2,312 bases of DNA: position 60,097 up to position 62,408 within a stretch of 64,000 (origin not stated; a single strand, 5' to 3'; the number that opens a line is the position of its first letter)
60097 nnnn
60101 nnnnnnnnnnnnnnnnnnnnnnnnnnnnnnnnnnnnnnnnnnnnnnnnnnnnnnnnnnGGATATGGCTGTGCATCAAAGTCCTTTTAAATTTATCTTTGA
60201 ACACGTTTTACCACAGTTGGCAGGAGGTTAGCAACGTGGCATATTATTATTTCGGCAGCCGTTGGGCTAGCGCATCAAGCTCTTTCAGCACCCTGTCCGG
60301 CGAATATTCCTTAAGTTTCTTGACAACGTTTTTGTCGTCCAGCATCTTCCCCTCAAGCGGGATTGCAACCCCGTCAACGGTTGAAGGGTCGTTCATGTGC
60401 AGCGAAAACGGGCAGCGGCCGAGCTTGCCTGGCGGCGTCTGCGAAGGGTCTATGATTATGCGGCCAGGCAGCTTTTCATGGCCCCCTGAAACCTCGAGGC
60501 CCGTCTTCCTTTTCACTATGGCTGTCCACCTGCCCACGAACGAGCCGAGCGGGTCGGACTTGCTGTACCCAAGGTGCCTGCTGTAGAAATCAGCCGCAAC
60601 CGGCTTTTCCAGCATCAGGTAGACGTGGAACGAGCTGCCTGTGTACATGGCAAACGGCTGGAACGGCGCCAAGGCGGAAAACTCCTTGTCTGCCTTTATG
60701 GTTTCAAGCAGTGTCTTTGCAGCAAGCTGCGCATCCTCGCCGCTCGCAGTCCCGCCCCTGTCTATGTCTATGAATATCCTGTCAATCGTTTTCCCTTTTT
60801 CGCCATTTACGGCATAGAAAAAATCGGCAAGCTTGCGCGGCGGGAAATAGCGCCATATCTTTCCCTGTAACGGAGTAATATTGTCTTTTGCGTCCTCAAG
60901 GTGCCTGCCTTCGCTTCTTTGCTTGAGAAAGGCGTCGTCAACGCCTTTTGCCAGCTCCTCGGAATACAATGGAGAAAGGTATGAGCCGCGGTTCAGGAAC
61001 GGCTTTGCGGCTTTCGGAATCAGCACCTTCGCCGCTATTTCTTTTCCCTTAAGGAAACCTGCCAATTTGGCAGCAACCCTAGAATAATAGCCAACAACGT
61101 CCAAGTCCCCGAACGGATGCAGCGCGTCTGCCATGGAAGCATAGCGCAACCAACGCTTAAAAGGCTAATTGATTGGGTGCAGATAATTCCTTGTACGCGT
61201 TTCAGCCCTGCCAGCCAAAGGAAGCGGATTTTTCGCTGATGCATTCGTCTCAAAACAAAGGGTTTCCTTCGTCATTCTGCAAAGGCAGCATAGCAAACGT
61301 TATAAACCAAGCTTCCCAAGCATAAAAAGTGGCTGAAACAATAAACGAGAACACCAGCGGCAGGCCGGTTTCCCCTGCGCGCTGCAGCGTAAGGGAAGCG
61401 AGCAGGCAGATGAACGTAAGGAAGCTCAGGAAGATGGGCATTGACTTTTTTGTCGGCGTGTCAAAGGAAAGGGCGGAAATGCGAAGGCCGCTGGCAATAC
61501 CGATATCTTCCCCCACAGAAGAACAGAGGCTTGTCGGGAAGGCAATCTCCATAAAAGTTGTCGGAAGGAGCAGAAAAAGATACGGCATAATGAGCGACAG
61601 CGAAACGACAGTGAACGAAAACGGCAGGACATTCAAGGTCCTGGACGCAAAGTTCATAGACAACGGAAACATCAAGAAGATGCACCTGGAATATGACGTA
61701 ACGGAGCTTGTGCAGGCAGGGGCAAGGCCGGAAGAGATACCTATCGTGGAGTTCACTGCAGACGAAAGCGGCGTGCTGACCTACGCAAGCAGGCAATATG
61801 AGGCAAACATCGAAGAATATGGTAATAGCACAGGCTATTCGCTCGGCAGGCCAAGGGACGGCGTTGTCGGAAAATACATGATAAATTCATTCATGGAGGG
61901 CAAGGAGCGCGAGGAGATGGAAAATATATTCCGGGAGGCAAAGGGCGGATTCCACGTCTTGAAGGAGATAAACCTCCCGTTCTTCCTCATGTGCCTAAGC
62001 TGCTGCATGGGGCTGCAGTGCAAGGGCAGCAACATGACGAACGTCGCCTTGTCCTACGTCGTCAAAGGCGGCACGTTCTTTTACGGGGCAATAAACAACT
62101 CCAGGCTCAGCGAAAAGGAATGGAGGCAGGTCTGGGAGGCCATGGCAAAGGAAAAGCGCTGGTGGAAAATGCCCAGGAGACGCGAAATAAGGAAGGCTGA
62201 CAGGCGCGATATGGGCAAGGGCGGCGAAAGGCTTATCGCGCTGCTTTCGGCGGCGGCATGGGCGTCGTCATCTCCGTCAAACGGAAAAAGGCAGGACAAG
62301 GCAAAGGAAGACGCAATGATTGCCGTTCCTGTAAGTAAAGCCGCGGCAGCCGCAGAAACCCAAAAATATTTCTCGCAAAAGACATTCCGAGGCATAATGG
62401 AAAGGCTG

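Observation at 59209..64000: tRNA-Ser-adjacent block: DGR-target paralog, LigD-like primase-polymerase and duplicated unknown proteins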

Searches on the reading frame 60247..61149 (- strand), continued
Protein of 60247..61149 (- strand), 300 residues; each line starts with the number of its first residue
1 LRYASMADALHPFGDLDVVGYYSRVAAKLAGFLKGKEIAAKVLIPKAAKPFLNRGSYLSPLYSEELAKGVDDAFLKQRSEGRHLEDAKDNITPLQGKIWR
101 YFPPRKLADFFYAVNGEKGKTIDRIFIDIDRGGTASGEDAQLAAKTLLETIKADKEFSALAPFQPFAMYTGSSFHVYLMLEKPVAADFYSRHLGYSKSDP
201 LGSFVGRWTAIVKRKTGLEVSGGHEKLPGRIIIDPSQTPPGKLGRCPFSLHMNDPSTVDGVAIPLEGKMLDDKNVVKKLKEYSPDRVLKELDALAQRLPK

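Call 62: search_protein_families(library=pfam, alignment_id=A6, max_evalue=0.00001)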
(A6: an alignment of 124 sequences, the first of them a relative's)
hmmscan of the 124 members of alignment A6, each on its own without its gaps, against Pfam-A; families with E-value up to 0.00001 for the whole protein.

A. member 1, L010:9163-9912:- (249 aa): 0 families

B. families by the number of members that match (of 124 scanned): 97 families (the first 25 are shown)
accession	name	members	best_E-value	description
PF00293.34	NUDIX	5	1.9e-27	NUDIX domain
PF13298.12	LigD_N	4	3.4e-42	DNA Ligase D 3'-phosphoesterase domain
PF00164.32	Ribosom_S12_S23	4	3.6e-42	Ribosomal protein S12/S23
PF08438.16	YGR210-like_G4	4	8.1e-37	Obg-like GTPase YGR210-like, G4 motif-containing domain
PF18894.6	PhageMetallopep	4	2.8e-23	Putative phage metallopeptidase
PF01926.29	MMR_HSR1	4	1.9e-20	50S ribosome-binding GTPase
PF00149.33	Metallophos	4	1.9e-16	Calcineurin-like phosphoesterase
PF12850.12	Metallophos_2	4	3e-13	Calcineurin-like phosphoesterase superfamily domain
PF02824.27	TGS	4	9.4e-11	TGS domain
PF02421.24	FeoB_N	4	6.9e-10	Ferrous iron transport protein B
PF00814.31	TsaD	3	1.8e-73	tRNA N6-adenosine threonylcarbamoyltransferase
PF01864.22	CarS-like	3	1.1e-43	CDP-archaeol synthase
PF00005.33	ABC_tran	3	1.5e-36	ABC transporter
PF00730.31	HhH-GPD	3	4e-28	HhH-GPD superfamily base excision DNA repair protein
PF01230.28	HIT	3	7.2e-25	HIT domain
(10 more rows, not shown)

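Call 71: find_related_loci(query=A2, collection=viral_contigs, flank=8000)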
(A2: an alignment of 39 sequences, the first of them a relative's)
Query A2 (295 aa) in viral_contigs; peptide patterns used: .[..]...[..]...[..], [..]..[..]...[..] (x = any residue, [..] = any of these).
15 stretches matched a pattern, but none encodes a relative of the query by tblastn (E <= 1e-3).

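Call 72: search_dna_similar(query=P0001, collection=plasmids, mode=protein, max_evalue=0.001, max_rows=10)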
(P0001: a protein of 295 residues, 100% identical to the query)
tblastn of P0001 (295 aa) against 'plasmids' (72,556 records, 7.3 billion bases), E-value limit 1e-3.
No match.

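Call 73: search_dna_similar(query=P0001, collection=phages, mode=protein, max_evalue=0.001, max_rows=10)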
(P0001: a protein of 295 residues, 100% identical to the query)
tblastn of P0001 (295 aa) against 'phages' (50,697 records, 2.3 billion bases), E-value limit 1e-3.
No match.

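Call 75: search_protein_families(library=pfam, proteins=[P0007, P0031, P0045, P0067, P0073, P0115, P0116, P0001, P0094], max_evalue=10)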
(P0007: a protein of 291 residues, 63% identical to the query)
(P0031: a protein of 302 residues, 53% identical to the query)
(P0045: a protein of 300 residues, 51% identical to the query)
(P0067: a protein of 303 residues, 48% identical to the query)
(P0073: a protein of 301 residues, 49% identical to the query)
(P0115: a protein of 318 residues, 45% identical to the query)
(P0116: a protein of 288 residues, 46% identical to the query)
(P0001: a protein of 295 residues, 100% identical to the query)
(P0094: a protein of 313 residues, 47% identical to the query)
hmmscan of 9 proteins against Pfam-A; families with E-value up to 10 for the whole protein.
P0007 (291 aa): 1 family
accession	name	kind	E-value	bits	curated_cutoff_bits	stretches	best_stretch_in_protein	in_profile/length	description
PF21686.3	LigD_Prim-Pol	-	1.2e-06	28.7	27.4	1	12-270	4-237/254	LigD, primase-polymerase domain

P0031 (302 aa): 2 families
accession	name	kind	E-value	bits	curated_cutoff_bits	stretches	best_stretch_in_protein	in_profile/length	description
PF21686.3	LigD_Prim-Pol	-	9.3e-07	29.1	27.4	1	18-294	4-248/254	LigD, primase-polymerase domain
PF22096.1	TagH_C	-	0.086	13.8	27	1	223-273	24-75/107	Teichoic acid transporter subunit TagH C-terminal domain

P0045 (300 aa): 2 families
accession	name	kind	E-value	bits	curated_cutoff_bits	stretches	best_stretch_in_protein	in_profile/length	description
PF21686.3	LigD_Prim-Pol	-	1e-05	25.7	27.4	1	18-294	4-248/254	LigD, primase-polymerase domain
PF20370.3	DUF6665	-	0.21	12.3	27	1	89-111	56-78/106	Family of unknown function (DUF6665)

P0067 (303 aa): 6 families
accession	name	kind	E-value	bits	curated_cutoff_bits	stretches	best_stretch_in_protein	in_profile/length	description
PF21686.3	LigD_Prim-Pol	-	1.1e-08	35.5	27.4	1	19-294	4-247/254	LigD, primase-polymerase domain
PF00120.29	Gln-synt_C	-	0.021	14.3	24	1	135-201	107-173/344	Glutamine synthetase, catalytic domain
PF19241.4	DUF5891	-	0.031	14.6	27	1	194-230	69-103/198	Family of unknown function (DUF5891)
PF19520.5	Dpp_8_9_N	-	0.072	13.5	27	1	93-131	55-93/154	Dipeptidyl peptidase 8 and 9 N-terminal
PF02272.25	DHHA1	-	0.083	13.8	25.9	1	191-234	44-82/102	DHHA1 domain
PF10025.14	DUF2267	-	0.13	13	29.8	1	91-157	32-101/122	Uncharacterized conserved protein (DUF2267)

P0073 (301 aa): 5 families
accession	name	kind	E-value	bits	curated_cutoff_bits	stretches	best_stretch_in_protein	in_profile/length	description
PF21686.3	LigD_Prim-Pol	-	1.9e-06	28.1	27.4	1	122-292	96-247/254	LigD, primase-polymerase domain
PF05087.17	Rota_VP2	-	0.095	11.3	25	1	63-161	91-186/890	Rotavirus VP2 protein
PF22096.1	TagH_C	-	0.12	13.4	27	1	223-281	25-79/107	Teichoic acid transporter subunit TagH C-terminal domain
PF12653.12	DUF3785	-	0.15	12.6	27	1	109-183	16-83/136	Protein of unknown function (DUF3785)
PF20181.5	DUF6544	-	0.19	11.4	25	1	231-269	169-206/221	Family of unknown function (DUF6544)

P0115 (318 aa): 2 families
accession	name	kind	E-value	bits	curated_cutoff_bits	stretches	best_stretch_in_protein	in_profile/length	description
PF21686.3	LigD_Prim-Pol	-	7.5e-06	26.1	27.4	1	29-307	4-249/254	LigD, primase-polymerase domain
PF19314.4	DUF5917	-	0.21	12.2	27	1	191-228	35-72/94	Family of unknown function (DUF5917)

P0116 (288 aa): 2 families
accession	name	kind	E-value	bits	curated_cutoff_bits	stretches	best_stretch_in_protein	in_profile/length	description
PF21686.3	LigD_Prim-Pol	-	5.5e-06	26.6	27.4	1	12-268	3-237/254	LigD, primase-polymerase domain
PF22096.1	TagH_C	-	0.036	15.1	27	1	214-271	27-85/107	Teichoic acid transporter subunit TagH C-terminal domain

P0001 (295 aa): 1 family
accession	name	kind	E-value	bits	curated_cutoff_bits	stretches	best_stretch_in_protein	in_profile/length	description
PF21686.3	LigD_Prim-Pol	-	0.13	12.2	27.4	1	80-270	71-234/254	LigD, primase-polymerase domain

P0094 (313 aa): 0 families

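Call 80: search_protein_families(library=phrogs, proteins=[P0001, L001:4035-5624:-, L001:3708-4076:+, L001:67-1365:+, L001:1611-2309:+], max_evalue=0.01)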
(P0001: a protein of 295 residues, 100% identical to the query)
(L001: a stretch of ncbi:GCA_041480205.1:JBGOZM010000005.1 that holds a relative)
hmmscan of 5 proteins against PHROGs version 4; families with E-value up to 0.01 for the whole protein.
P0001 (295 aa): 0 families

L001:4035-5624:- (529 aa): 0 families

L001:3708-4076:+ (122 aa): 0 families

L001:67-1365:+ (432 aa): 0 families

L001:1611-2309:+ (232 aa): 0 families

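Call 81: search_protein_families(library=pfam, proteins=[L001:3708-4076:+, L001:67-1365:+, L001:1611-2309:+, L004:8656-9903:-, L004:12180-12692:+], max_evalue=0.01)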
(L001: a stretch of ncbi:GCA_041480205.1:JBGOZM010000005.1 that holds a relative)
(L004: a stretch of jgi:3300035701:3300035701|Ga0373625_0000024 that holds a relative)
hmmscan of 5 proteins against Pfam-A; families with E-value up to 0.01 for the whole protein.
L001:3708-4076:+ (122 aa): 0 families

L001:67-1365:+ (432 aa): 1 family
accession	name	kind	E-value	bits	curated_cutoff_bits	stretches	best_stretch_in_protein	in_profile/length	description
PF13619.11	KTSC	-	0.0028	17.8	25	0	290-323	1-33/58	KTSC domain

L001:1611-2309:+ (232 aa): 0 families

L004:8656-9903:- (415 aa): 1 family
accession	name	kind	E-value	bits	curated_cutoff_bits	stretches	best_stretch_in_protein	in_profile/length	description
PF11611.13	DUF4352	-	9.4e-07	29.6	25.9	1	295-394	20-107/122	Domain of unknown function (DUF4352)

L004:12180-12692:+ (170 aa): 0 families

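Call 93: list_cluster_members(proteins=[P0001, P0125])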
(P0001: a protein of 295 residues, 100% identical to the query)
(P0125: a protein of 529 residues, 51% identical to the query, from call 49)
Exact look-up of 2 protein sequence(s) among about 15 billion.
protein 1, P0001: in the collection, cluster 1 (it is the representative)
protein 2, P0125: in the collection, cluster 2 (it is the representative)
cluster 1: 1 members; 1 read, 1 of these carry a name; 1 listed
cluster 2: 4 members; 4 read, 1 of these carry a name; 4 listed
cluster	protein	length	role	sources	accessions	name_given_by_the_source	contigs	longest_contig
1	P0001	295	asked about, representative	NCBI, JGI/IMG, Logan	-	hypothetical protein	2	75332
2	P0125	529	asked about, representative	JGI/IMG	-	hypothetical protein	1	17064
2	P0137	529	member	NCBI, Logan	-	-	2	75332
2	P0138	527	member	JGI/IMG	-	-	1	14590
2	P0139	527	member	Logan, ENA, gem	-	-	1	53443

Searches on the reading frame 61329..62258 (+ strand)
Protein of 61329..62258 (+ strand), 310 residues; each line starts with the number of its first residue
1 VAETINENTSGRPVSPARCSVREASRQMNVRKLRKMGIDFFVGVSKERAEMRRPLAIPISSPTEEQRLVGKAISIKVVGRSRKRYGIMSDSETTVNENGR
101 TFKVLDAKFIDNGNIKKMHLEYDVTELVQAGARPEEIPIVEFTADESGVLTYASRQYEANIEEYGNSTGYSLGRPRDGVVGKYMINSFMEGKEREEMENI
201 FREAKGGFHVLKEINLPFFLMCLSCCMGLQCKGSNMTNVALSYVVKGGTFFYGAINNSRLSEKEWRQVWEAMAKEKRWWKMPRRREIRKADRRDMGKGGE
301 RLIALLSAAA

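Call 49: find_homologous_proteins(query=window:61329-62258:+, max_evalue=0.01)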
Query window:61329-62258:+ (310 aa): 5 proteins with E <= 0.01 among 1591 candidates.
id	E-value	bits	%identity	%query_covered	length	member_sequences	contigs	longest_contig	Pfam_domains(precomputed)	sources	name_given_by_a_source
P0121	6.4e-203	690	100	100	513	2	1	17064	-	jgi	jgi:hypothetical protein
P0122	1.2e-165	568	82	99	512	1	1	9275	-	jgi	jgi:hypothetical protein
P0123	6.4e-150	516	77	98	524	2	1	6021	-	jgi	jgi:hypothetical protein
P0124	2.9e-96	340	52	100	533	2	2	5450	-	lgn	-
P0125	1.0e-90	322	51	99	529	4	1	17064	-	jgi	jgi:hypothetical protein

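Call 54: search_protein_representatives(alignment_id=A4)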
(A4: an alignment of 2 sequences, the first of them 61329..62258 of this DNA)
Query: 2 sequences, 310 profile positions. Proteins with E-value up to 0.001 (for the whole library): 12; up to 1e-10: 11; up to 1e-30: 6. The best 12 are listed.
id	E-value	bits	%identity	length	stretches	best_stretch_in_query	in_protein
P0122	1.9e-167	572.5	-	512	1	3-309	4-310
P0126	2.3e-118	411.3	-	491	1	4-299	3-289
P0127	2.9e-103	361.7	-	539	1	12-304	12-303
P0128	4.2e-40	154.3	-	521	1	79-290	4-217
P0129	4.0e-38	147.8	-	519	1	52-271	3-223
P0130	1.4e-35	139.4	-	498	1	55-268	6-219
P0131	1.4e-28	116.4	-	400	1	82-285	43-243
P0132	6.5e-26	107.7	-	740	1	57-278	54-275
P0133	2.5e-25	105.8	-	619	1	90-278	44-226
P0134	3.1e-20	89.0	-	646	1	72-240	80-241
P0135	1.2e-14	70.7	-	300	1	80-267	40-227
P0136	1.6e-05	40.7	-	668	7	109-145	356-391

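Call 55: search_protein_families(library=pfam, proteins=[P0126, P0127, P0128, P0129, P0130, P0131, P0132, P0133, P0134, P0135], max_evalue=0.01)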
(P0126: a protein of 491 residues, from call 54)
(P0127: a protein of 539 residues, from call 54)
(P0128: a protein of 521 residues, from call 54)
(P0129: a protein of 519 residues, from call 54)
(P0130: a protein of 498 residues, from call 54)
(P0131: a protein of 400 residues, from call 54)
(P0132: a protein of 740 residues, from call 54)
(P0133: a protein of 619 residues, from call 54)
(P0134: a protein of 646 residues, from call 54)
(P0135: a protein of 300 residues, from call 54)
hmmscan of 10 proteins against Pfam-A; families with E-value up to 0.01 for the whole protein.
P0126 (491 aa): 0 families

P0127 (539 aa): 0 families

P0128 (521 aa): 0 families

P0129 (519 aa): 0 families

P0130 (498 aa): 0 families

P0131 (400 aa): 0 families

P0132 (740 aa): 0 families

P0133 (619 aa): 0 families

P0134 (646 aa): 0 families

P0135 (300 aa): 0 families

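Call 64: predict_structure(alignment_id=A5)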
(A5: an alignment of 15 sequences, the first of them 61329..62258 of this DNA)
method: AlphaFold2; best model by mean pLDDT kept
length: 310 residues; sequences in the alignment: 15
mean_pLDDT: 82.2   pTM: 0.79
mean pLDDT of the five models: 82.2, 81.8, 81.5, 81.5, 80.3
residues with pLDDT >= 90: 150; 70-90: 96; 50-70: 32; < 50: 32
segments of 3 or more residues with pLDDT < 50: 223-232, 290-302, 304-310
pLDDT, mean of each block of 10 residues (from residue 1): 71 88 78 74 88 87 90 97 96 95 98 97 97 93 96 91 77 82 86 89 94 85 45 70 95 94 88 64 53 44 44
secondary structure, 60 per line:
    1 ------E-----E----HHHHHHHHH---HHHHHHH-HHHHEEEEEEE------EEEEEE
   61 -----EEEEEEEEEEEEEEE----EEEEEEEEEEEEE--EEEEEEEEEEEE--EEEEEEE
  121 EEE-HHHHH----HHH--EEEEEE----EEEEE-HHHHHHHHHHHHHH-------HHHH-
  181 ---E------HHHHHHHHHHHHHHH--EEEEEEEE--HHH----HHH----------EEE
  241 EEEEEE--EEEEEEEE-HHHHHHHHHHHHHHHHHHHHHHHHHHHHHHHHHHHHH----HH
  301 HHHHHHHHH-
elements in order: H18-26 H30-36 H38-41 E42-48 E55-60 E66-80 E85-97 E100-111 E114-123 H125-129 E139-144 E149-153 H155-168 H176-179 H191-205 E208-215 E238-246 E249-256 H258-294 H299-309

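Call 84: find_encoding_contigs(protein=P0128, flank=8000, max_places=2)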
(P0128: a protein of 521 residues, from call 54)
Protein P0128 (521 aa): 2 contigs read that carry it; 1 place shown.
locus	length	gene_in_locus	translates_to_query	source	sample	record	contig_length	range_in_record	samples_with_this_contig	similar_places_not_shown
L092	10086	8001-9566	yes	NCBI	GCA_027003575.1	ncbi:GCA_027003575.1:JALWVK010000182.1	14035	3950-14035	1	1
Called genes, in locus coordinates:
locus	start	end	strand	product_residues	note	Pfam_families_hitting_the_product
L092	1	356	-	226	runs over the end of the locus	-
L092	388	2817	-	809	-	-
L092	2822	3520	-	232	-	PF27303:CdvB_HTH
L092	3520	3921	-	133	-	-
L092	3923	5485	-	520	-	PF01935:DUF87, PF19044:P-loop_TraG (faint), PF12846:AAA_10 (weak)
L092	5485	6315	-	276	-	-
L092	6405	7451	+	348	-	PF13646:HEAT_2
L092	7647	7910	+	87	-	PF01796:OB_ChsH2_C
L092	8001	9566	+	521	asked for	-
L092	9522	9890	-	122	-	-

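Call 85: find_encoding_contigs(protein=P0132, flank=8000, max_places=2)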
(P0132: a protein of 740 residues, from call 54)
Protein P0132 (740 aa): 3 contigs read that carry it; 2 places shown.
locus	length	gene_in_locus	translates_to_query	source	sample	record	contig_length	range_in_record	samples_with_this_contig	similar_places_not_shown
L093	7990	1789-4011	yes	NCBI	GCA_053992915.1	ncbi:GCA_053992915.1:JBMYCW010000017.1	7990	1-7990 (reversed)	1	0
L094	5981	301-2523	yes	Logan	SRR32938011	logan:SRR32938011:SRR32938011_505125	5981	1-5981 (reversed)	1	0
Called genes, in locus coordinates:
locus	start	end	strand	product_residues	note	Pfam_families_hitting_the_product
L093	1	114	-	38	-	?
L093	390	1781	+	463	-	PF00133:tRNA-synt_1 (faint), PF01406:tRNA-synt_1e, PF01921:tRNA-synt_1f (faint), PF09334:tRNA-synt_1g, PF09190:DALR_2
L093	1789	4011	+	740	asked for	-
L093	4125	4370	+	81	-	-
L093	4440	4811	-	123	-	-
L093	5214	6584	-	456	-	PF03951:Gln-synt_N, PF00120:Gln-synt_C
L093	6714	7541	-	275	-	-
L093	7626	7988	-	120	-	?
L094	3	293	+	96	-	?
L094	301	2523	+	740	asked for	-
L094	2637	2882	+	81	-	-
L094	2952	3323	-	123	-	-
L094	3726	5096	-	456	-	PF03951:Gln-synt_N, PF00120:Gln-synt_C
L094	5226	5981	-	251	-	?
